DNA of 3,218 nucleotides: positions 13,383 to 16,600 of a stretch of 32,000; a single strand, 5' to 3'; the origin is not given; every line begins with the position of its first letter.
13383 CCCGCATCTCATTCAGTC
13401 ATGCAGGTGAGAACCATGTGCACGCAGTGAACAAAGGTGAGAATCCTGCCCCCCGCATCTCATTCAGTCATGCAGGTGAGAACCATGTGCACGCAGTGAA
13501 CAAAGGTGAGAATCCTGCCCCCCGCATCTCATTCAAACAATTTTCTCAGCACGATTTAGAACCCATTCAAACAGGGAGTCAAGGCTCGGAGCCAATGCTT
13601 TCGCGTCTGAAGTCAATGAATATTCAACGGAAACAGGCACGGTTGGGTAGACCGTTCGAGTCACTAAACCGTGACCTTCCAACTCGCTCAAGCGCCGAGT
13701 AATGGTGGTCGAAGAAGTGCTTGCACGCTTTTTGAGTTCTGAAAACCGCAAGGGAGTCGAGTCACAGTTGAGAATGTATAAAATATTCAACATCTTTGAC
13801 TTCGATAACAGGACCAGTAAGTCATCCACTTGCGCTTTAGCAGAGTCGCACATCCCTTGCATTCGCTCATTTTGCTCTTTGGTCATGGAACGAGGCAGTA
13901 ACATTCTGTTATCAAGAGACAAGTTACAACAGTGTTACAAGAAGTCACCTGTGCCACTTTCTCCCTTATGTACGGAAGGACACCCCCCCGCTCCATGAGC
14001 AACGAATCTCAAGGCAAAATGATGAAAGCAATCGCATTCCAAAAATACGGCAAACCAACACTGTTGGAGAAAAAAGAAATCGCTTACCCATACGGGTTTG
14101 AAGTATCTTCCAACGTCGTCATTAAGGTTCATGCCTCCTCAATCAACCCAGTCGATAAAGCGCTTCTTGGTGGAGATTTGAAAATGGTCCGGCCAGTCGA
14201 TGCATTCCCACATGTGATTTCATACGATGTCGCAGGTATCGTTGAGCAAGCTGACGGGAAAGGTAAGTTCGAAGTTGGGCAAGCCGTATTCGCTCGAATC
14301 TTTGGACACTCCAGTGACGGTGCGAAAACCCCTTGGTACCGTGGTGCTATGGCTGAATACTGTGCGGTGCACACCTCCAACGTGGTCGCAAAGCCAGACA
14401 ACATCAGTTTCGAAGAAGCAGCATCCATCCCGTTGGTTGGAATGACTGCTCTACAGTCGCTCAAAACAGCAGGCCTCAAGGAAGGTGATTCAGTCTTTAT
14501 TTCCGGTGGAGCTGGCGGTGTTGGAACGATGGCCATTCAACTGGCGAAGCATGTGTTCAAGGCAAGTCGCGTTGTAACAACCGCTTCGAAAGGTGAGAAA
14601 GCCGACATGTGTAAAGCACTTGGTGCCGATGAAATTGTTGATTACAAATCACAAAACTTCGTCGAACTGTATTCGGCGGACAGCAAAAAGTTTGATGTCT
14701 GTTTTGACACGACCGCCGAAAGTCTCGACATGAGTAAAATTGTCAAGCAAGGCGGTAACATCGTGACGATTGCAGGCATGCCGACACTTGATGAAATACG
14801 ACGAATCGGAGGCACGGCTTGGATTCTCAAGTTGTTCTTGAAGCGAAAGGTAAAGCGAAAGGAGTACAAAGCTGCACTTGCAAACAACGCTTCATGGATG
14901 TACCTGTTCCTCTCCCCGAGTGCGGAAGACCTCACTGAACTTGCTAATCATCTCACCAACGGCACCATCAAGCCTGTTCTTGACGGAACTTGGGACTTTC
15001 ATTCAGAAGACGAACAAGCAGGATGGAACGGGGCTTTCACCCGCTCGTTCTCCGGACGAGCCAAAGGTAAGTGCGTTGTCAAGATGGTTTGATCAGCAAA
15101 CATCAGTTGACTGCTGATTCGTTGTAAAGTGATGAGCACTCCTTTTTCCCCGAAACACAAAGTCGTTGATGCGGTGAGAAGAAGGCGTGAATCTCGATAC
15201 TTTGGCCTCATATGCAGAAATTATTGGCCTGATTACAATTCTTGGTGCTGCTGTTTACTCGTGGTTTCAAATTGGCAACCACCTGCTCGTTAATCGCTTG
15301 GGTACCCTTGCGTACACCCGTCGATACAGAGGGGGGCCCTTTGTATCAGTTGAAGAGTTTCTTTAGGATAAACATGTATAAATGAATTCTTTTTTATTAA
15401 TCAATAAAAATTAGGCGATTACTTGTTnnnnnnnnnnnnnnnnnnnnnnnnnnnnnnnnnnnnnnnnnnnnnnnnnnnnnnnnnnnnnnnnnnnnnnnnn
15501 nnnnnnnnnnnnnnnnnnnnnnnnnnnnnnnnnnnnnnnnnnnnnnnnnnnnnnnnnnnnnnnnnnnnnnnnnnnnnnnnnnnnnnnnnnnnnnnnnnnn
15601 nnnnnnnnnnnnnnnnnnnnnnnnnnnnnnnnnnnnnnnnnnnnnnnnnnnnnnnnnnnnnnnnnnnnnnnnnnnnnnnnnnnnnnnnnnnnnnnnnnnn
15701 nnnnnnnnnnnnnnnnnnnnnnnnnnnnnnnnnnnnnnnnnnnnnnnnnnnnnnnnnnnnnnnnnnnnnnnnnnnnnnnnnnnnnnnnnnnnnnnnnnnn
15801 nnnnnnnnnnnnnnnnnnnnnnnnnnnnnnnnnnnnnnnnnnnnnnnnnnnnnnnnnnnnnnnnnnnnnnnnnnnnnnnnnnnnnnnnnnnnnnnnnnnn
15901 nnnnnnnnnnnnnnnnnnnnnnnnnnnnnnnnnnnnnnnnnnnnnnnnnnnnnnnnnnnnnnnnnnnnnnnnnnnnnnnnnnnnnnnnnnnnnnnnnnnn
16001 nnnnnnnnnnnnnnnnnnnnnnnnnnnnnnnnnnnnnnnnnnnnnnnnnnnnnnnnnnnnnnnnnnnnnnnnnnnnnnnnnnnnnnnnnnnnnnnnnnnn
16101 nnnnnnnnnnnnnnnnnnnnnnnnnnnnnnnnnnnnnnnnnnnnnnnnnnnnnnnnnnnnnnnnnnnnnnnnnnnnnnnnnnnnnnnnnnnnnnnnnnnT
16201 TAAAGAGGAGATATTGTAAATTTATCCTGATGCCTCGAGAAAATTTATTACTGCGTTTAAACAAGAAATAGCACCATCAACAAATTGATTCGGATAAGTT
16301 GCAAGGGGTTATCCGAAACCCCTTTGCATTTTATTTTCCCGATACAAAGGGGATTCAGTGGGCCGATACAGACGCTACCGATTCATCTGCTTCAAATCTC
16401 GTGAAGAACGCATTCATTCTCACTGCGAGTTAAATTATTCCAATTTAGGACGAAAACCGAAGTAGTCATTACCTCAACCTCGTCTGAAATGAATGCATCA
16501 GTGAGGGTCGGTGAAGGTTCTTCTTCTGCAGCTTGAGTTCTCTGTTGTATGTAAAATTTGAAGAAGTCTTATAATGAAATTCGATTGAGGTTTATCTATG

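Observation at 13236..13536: tRNA-Leu(UAG) followed by a perfect array of 69-bp units, each regenerating the tRNA 3' end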

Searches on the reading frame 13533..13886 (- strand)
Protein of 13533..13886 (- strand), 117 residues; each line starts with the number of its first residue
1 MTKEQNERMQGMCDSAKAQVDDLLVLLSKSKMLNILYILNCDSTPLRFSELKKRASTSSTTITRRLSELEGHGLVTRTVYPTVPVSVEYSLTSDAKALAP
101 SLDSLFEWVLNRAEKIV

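Call 18: find_related_loci(query=window:13536-13886:-, collection=genome_contigs, flank=4000)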
Query window:13536-13886:- (117 aa) in genome_contigs; peptide patterns used: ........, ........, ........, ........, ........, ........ (x = any residue, [..] = any of these).
599 stretches matched a pattern (row limit reached: there are more); 128 encode a relative of the query (tblastn E <= 1e-3); the best 80 are kept; 80 distinct loci.
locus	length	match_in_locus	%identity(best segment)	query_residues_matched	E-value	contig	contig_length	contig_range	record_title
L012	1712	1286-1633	89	1-116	7e-71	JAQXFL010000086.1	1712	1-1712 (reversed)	MAG: Candidatus Poseidoniaceae archaeon isolate cluster3-bin.87 k119_951864, whole genome shotgun sequence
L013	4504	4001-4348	88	1-116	2e-67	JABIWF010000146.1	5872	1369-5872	MAG: Methanobacteriota archaeon isolate SI072_bin89 k141_3004872, whole genome shotgun sequence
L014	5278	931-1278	73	1-116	5e-57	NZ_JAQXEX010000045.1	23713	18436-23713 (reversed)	MAG: Poseidonia sp. isolate cluster2-bin.125 k141_2989368, whole genome shotgun sequence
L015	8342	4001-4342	71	1-114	7e-55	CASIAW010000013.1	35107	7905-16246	MAG: Candidatus Poseidoniaceae archaeon isolate FRAM_WSC20_S26_SRF_bin_100_1 genome assembly, contig: FRAM_WSC20_S26_SW_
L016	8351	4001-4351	69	1-117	7e-55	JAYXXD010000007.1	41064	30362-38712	MAG: Thermoplasmatota archaeon isolate XS_MAG161 XS_MAG161_0007, whole genome shotgun sequence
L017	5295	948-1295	72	1-116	8e-55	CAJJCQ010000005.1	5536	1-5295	uncultured Candidatus Poseidoniales archaeon isolate FRAM18_bin097 genome assembly, contig: FRAM17_bin097-5, whole genom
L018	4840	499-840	71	1-114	1e-54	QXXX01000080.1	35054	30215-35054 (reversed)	MAG: Candidatus Poseidoniales archaeon isolate NorthSea_HE361-13_A07 BWM10_Refined_7_80, whole genome shotgun sequence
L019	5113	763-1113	70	1-117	1e-54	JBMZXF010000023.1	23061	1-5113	MAG: Poseidonia sp. isolate ME_XS_2302_4_bin_75 ME_XS_2302_4_bin_75_22, whole genome shotgun sequence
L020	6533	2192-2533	69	1-114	8e-54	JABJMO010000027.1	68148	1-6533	MAG: Methanobacteriota archaeon isolate SI075_bin14 k141_1365454, whole genome shotgun sequence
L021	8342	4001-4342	69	1-114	2e-53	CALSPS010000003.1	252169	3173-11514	MAG: Candidatus Poseidoniaceae archaeon isolate C_MB351 genome assembly, contig: contig_4277_C_MB351, whole genome shotg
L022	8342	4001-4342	69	1-114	2e-53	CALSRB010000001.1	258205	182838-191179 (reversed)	MAG: Candidatus Poseidoniaceae archaeon isolate B_MB87 genome assembly, contig: contig_26222_B_MB87, whole genome shotgu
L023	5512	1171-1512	68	1-114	2e-53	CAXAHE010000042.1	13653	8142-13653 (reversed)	MAG TPA_asm: uncultured Candidatus Poseidoniales archaeon isolate ERR3525245_binner12_Refined_112 genome assembly, conti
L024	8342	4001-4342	70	1-114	2e-53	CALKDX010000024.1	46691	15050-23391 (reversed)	MAG: Candidatus Poseidoniaceae archaeon isolate S4_Bin_Bin_159_sub_1 genome assembly, contig: c_000000114432, whole geno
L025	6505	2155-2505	68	1-117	4e-53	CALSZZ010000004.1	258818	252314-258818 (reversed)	MAG: Candidatus Thalassarchaeaceae archaeon isolate PACB-20200310-m80 genome assembly, contig: contig_20777, whole genom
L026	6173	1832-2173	69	1-114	5e-53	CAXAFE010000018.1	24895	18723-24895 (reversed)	MAG TPA_asm: uncultured Candidatus Poseidoniales archaeon isolate ERR3525244_metabat2_62 genome assembly, contig: ERZ221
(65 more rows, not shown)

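Call 47: find_encoding_contigs(protein=window:13533-13886:-, flank=6000, max_places=10)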
Protein window:13533-13886:- (117 aa): 6 contigs read that carry it; 6 places shown.
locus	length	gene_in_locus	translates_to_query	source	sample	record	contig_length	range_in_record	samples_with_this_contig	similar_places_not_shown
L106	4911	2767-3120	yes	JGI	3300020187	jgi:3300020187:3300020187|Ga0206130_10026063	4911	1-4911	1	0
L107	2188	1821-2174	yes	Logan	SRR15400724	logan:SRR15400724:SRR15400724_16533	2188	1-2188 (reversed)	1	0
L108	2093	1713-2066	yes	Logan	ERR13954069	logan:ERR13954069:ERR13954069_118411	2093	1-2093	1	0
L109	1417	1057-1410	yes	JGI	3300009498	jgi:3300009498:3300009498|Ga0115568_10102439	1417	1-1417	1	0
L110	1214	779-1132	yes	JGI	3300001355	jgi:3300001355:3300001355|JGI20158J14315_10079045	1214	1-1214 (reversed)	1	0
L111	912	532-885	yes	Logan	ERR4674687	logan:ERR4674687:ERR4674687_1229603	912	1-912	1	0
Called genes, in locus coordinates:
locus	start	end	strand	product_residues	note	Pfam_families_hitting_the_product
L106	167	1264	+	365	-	PF01757:Acyl_transf_3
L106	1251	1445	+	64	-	-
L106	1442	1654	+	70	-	-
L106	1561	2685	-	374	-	PF08240:ADH_N, PF00107:ADH_zinc_N, PF13602:ADH_zinc_N_2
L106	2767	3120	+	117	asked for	PF25213:HVO_A0261_N (weak), PF01638:HxlR, PF01047:MarR (weak)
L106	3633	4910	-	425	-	?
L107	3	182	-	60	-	?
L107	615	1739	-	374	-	PF08240:ADH_N, PF00107:ADH_zinc_N, PF13602:ADH_zinc_N_2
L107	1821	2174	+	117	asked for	PF25213:HVO_A0261_N (weak), PF01638:HxlR, PF01047:MarR (weak)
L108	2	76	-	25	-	?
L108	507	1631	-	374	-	PF08240:ADH_N, PF00107:ADH_zinc_N, PF13602:ADH_zinc_N_2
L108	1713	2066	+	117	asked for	PF25213:HVO_A0261_N (weak), PF01638:HxlR, PF01047:MarR (weak)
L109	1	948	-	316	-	?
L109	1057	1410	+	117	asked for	PF25213:HVO_A0261_N (weak), PF01638:HxlR, PF01047:MarR (weak)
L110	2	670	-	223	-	?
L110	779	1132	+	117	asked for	PF25213:HVO_A0261_N (weak), PF01638:HxlR, PF01047:MarR (weak)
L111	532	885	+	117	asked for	PF25213:HVO_A0261_N (weak), PF01638:HxlR, PF01047:MarR (weak)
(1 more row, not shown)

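Call 53: search_protein_families(library=pfam, proteins=[window:13533-13886:-], max_evalue=0.001)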
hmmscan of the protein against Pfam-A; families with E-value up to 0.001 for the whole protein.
window:13533-13886:- (117 aa): 4 families
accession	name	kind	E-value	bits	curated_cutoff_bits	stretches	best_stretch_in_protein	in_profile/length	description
PF01638.23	HxlR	-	2.6e-16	59.7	20.8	1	35-113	10-87/91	HxlR-like helix-turn-helix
PF01047.28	MarR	-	3.7e-07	30.4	24.6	1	35-78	8-50/59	MarR family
PF25213.1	HVO_A0261_N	-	2e-06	28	35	1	42-106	21-78/86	HVO_A0261 N-terminal domain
PF09339.16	HTH_IclR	-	0.00012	22.2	22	1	31-77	4-50/52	IclR helix-turn-helix domain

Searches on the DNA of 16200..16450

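Call 90: search_rna_families(source=window, start=16200, end=16450, threshold=evalue, max_evalue=5)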
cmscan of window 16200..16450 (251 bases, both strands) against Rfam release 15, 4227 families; matches with E-value up to 5: 3.
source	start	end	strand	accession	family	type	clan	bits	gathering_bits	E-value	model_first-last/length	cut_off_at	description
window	16238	16334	-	RF00162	SAM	Cis-reg; riboswitch;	CL00012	13.9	44.4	2.1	1-108/108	no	SAM riboswitch aptamer (S box leader)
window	16298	16319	+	RF01346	CRISPR-DR36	Gene; CRISPR;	-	13.2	38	1.7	1-36/36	no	CRISPR RNA direct repeat element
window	16237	16345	-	RF02189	ST7-OT4_3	Gene; lncRNA;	-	10.9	50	1.7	188-302/302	no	ST7 overlapping transcript 4 conserved region 3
